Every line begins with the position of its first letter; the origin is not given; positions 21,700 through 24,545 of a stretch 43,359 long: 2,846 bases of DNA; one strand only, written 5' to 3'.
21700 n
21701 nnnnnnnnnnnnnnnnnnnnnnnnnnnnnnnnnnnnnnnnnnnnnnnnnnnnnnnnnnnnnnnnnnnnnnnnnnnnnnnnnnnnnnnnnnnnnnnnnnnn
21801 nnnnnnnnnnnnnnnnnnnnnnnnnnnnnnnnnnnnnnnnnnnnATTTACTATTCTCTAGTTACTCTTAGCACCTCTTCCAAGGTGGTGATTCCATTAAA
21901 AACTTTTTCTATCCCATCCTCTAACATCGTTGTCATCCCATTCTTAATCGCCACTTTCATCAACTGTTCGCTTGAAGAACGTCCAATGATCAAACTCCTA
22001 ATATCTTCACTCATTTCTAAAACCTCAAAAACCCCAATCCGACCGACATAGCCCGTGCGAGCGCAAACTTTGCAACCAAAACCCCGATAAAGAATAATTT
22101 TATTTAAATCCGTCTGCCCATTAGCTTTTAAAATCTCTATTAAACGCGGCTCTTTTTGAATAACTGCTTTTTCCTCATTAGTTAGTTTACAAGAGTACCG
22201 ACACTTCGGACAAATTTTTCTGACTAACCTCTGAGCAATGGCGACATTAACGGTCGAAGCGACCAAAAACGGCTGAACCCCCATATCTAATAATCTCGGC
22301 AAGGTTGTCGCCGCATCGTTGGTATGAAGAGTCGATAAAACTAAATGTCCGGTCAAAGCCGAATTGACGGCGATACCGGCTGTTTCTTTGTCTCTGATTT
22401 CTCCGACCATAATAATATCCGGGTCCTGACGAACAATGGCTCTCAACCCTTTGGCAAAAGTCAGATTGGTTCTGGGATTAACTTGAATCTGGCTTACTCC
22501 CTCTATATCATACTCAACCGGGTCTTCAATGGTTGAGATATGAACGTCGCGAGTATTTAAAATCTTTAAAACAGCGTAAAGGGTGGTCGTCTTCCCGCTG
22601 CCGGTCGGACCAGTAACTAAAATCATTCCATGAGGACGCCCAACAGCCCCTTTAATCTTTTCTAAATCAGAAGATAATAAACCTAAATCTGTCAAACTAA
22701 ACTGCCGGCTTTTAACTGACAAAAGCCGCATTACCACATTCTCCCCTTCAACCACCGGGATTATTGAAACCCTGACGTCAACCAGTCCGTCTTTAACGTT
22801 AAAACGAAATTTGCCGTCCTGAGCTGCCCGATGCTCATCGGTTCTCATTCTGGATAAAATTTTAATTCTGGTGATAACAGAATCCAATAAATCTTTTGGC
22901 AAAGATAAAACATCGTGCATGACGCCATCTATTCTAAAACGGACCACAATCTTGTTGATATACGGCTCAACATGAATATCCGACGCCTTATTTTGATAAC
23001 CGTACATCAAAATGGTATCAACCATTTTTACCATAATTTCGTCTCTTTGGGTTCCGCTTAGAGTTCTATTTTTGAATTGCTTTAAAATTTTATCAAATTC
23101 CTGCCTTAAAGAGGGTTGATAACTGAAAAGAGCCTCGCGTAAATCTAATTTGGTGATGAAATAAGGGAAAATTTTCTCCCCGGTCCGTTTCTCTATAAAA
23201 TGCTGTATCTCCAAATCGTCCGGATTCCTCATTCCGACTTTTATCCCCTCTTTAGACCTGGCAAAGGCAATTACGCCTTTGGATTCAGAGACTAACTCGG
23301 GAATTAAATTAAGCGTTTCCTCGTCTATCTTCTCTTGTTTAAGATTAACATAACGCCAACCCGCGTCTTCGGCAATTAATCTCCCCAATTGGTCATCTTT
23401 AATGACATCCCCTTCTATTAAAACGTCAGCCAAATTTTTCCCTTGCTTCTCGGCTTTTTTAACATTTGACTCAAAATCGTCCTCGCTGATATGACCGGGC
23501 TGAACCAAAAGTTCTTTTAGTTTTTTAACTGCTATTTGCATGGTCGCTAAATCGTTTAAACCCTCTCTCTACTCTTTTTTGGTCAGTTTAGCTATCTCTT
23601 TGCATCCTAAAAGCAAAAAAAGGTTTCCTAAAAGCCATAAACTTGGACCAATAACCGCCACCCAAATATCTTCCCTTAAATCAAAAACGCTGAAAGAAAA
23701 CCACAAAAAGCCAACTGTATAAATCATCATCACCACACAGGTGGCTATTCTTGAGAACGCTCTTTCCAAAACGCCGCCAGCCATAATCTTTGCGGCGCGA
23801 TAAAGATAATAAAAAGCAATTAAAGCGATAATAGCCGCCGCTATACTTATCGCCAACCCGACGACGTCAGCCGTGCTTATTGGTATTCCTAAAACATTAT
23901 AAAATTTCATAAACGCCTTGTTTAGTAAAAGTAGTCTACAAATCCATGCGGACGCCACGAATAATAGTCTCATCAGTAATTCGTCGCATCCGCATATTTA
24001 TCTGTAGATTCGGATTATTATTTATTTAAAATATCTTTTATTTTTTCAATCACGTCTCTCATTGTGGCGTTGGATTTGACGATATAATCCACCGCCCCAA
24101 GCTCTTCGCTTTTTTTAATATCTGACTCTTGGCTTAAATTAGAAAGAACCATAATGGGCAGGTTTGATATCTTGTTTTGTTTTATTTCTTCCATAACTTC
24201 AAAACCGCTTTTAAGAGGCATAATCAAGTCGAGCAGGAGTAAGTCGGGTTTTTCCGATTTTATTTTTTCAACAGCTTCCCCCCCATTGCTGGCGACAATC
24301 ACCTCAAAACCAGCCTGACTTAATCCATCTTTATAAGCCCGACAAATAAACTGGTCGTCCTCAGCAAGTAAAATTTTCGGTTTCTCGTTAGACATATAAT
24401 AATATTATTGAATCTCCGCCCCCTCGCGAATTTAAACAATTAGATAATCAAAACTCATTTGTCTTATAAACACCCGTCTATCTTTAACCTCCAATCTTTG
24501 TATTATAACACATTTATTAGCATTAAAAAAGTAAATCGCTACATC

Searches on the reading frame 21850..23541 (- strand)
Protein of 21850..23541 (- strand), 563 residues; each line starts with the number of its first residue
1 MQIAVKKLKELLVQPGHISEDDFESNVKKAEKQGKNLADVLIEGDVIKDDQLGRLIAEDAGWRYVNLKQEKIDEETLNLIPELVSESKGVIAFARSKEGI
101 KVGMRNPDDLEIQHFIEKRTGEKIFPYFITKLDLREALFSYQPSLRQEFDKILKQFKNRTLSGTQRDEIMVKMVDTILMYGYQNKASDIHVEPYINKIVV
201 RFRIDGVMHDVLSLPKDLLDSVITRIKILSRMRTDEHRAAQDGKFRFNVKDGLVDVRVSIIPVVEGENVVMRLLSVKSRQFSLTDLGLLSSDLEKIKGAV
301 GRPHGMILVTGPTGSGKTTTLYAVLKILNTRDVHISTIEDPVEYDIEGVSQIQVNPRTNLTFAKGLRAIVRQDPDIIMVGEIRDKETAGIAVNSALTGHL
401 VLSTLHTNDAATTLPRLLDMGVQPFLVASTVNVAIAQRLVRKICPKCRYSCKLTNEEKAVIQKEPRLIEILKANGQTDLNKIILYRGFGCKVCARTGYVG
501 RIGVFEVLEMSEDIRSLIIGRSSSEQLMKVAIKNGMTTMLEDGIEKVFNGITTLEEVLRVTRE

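Call 5: search_protein_families(library=pfam, proteins=[window:21850-23541:-], max_evalue=0.01)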
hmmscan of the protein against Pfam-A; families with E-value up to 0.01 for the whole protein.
window:21850-23541:- (563 aa): 12 families
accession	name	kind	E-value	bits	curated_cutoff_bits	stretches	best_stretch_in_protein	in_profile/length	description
PF00437.27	T2SSE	-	1.1e-127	426.1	24.9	1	166-559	4-370/370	Type II/IV secretion system protein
PF05157.20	MshEN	-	4e-09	36.8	23.1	1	63-145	4-87/90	MshEN domain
PF13191.12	AAA_16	-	6.2e-05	24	32.6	1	301-344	22-63/167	AAA ATPase domain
PF25199.1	nSTAND_NTPase5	-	0.00023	21.5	34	1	297-353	34-91/145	Novel STAND NTPase 5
PF13555.12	AAA_29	-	0.00026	21.1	27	1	303-329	21-47/61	P-loop containing region of AAA domain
PF13401.12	AAA_22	-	0.00027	21.7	27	1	304-342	5-43/130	AAA domain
PF13086.12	AAA_11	-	0.0017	18.6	27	1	290-330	4-43/257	AAA domain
PF03205.20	MobB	-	0.0037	17.6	26.6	0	307-339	2-34/133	Molybdopterin guanine dinucleotide synthesis protein B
PF13245.12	AAA_19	-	0.0039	17.8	25.1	0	302-332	9-39/134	AAA domain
PF13604.12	AAA_30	-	0.0049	17.1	27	0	296-333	10-47/191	AAA domain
PF24055.2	POL3_N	-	0.0064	17.4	24.1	0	124-186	2-66/81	DNA polymerase delta catalytic subunit-like, N-terminal domain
PF13476.12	AAA_23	-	0.0088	17.1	27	1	304-328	19-43/201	AAA domain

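Call 6: search_protein_families(library=ncbifam, proteins=[window:21850-23541:-], max_evalue=0.01)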
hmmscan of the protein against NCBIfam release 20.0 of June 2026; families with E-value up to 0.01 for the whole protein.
window:21850-23541:- (563 aa): 24 families
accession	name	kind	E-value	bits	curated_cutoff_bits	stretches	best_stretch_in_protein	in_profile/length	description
TIGR02533.1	type_II_gspE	equivalog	6.7e-156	519.7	630.25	1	153-561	92-486/486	type II secretion system ATPase GspE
TIGR02538.1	type_IV_pilB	equivalog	4.2e-155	517.5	675.65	1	7-562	1-563/564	type IV-A pilus assembly ATPase PilB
NF053534.1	T4PilAsmATPsTfpB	equivalog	9.7e-131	437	850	1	162-561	193-582/584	type IV pilus assembly ATPase TfpB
NF007755.0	PRK10436.1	equivalog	2.1e-128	428.9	617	1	156-561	71-459/465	type II secretion system protein GspE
NF041000.1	ATPase_ComGA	equivalog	1.7e-75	253.5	300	1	176-441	2-266/267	competence type IV pilus ATPase ComGA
TIGR01420.1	pilT_fam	subfamily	2.8e-53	181.3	319.1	1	175-420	3-242/343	PilT/PilU family type 4a pilus ATPase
TIGR02525.1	plasmid_TraJ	equivalog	8.7e-26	90.7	368.3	1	298-420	143-272/372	plasmid transfer ATPase TraJ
TIGR02524.1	dot_icm_DotB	equivalog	6.3e-23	81.5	463.3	1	174-431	6-270/358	Dot/Icm type IV secretion system ATPase DotB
NF058587.1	archaellum_moto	equivalog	2.1e-17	63.1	550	1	307-442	278-419/527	archaellum flagellar ATPase motor FlaI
TIGR02782.1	TrbB_P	equivalog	5.8e-15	55.4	304.55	1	286-419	118-254/303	P-type conjugative transfer ATPase TrbB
TIGR03819.1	heli_sec_ATPase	hypoth_equivalog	1.7e-13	50.5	373.15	1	222-436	99-316/340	TadA family conjugal transfer-associated ATPase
NF010469.0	PRK13894.1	subfamily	3.6e-13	49.5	508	1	293-418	139-265/320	conjugal transfer ATPase TrbB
TIGR02788.1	VirB11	equivalog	1.6e-12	47.1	249.95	1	306-423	146-268/308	P-type DNA transfer ATPase VirB11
NF010407.0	PRK13833.1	subfamily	1.9e-10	40.7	499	1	306-419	146-261/323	conjugal transfer protein TrbB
NF053672.1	bindosome_BasE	exception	2.1e-10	39.9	1000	1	308-415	274-386/512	bindosome assembly system ATPase subunit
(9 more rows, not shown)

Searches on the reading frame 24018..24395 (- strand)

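Call 5: search_protein_families(library=pfam, proteins=[window:24018-24395:-], max_evalue=0.01)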
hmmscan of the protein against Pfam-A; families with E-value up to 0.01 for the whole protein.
window:24018-24395:- (125 aa): 1 family
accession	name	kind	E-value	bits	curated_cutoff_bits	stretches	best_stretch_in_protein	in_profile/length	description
PF00072.30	Response_reg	-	7.8e-24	84.4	30.2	1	8-113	1-104/111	Response regulator receiver domain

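Call 6: search_protein_families(library=ncbifam, proteins=[window:24018-24395:-], max_evalue=0.01)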
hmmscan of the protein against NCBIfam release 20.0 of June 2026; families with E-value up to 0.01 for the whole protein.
window:24018-24395:- (125 aa): 99 families (the best 25 are shown)
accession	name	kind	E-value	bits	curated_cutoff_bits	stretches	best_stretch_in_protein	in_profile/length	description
NF045944.1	ResRegRpaBCyano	equivalog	3.8e-21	75.5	330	1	9-124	1-113/229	response regulator transcription factor RpaB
TIGR02154.1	PhoB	equivalog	2.2e-20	73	296.2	1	6-123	3-120/226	phosphate regulon transcriptional regulator PhoB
NF040534.1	resp_reg_YycF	equivalog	2.9e-20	72.5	340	1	7-122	2-114/231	response regulator YycF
NF008199.0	PRK10955.1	equivalog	8.5e-19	68.4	341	1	7-124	3-116/232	envelope stress response regulator transcription factor CpxR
NF041733.1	resp_reg_CseB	equivalog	9.8e-19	67.6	350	1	7-111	2-104/228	two-component system response regulator CseB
TIGR02875.1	spore_0_A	equivalog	1e-18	67.5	200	1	5-124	2-123/262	sporulation transcription factor Spo0A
NF040689.1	MtrAB_MtrA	equivalog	2.3e-18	66.4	300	1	8-120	1-110/219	MtrAB system response regulator MtrA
NF053854.1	RespRegPhoBBctds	equivalog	2.9e-18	66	270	1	8-124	1-116/225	two-component system response regulator PhoB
NF051850.1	RespRegRprY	equivalog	5.1e-18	65.3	370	1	3-124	2-121/234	response regulator transcription factor RprY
NF007969.0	PRK10693.1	equivalog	1.4e-17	63.7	329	1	7-122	9-123/337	two-component system response regulator RssB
NF045505.1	RR_RssB_Pseudo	equivalog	1.9e-17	63.4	700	1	1-109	1-108/394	two-component system response regulator RssB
NF007982.1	PRK10710.1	equivalog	5.4e-17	62.1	380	1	3-124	5-123/235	envelope stress response regulator BaeR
NF008296.0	PRK11083.1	equivalog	6e-17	61.8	273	1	4-124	2-119/228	two-component system response regulator CreB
NF041367.1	CheY_Halo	equivalog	8e-17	61.7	200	1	8-122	1-113/114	chemotaxis protein CheY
NF033120.0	vanR_FM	exception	3.5e-16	59.6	460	1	7-113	5-109/231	vancomycin resistance response regulator transcription factor, VanR-F/VanR-M family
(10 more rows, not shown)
